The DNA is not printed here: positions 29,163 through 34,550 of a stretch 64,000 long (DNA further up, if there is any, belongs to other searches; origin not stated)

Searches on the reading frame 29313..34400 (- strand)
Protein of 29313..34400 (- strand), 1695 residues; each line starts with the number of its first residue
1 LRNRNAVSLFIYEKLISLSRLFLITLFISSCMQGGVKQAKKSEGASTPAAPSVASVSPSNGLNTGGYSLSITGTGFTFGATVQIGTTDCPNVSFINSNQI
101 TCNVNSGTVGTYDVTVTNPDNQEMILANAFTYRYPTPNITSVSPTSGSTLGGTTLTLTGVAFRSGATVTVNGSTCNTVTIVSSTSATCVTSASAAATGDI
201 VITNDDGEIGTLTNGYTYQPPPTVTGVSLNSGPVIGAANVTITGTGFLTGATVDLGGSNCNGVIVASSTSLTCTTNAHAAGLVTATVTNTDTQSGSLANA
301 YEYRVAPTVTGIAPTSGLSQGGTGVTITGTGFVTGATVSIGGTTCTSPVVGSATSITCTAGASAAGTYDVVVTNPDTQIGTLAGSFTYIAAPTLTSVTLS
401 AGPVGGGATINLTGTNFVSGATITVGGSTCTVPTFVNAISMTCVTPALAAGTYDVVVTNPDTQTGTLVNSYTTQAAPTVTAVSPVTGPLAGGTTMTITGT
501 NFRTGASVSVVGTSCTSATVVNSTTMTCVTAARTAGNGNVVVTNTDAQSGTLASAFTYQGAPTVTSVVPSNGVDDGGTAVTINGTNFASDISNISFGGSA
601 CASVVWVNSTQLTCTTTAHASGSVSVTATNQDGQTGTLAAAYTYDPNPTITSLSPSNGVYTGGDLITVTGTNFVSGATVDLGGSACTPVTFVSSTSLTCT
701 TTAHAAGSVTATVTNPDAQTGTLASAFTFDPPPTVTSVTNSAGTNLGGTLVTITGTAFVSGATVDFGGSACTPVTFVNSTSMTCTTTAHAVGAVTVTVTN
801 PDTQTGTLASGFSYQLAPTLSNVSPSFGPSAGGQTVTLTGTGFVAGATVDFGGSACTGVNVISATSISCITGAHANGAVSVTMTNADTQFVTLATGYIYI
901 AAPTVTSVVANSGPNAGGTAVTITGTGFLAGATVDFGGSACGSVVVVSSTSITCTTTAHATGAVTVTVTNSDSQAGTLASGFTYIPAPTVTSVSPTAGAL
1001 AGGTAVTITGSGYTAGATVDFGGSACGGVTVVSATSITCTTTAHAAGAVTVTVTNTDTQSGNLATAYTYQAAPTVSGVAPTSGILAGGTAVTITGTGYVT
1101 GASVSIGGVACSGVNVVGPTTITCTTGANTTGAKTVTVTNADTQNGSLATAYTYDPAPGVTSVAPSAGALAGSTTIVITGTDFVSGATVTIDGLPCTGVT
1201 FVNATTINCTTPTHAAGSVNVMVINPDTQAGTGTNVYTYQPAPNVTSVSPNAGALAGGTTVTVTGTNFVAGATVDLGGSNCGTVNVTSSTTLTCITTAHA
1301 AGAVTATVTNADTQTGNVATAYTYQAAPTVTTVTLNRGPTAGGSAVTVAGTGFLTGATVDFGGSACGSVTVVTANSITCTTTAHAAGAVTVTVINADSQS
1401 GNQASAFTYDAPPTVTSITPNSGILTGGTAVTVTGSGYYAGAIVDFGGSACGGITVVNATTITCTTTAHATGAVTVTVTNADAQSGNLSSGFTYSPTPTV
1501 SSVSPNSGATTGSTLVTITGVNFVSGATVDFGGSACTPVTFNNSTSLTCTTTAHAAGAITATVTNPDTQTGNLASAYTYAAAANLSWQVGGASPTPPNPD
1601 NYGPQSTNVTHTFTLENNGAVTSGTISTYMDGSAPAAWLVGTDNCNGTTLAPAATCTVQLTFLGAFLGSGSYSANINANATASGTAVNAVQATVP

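Call 86: search_protein_families(library=pfam, proteins=[window:29313-34400:-], max_evalue=0.001)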
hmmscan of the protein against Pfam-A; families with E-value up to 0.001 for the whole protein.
window:29313-34400:- (1695 aa): 1 family
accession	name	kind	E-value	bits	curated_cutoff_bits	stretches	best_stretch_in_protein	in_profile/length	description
PF01833.30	TIG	-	6e-251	811.7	20.9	18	562-644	1-84/84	IPT/TIG domain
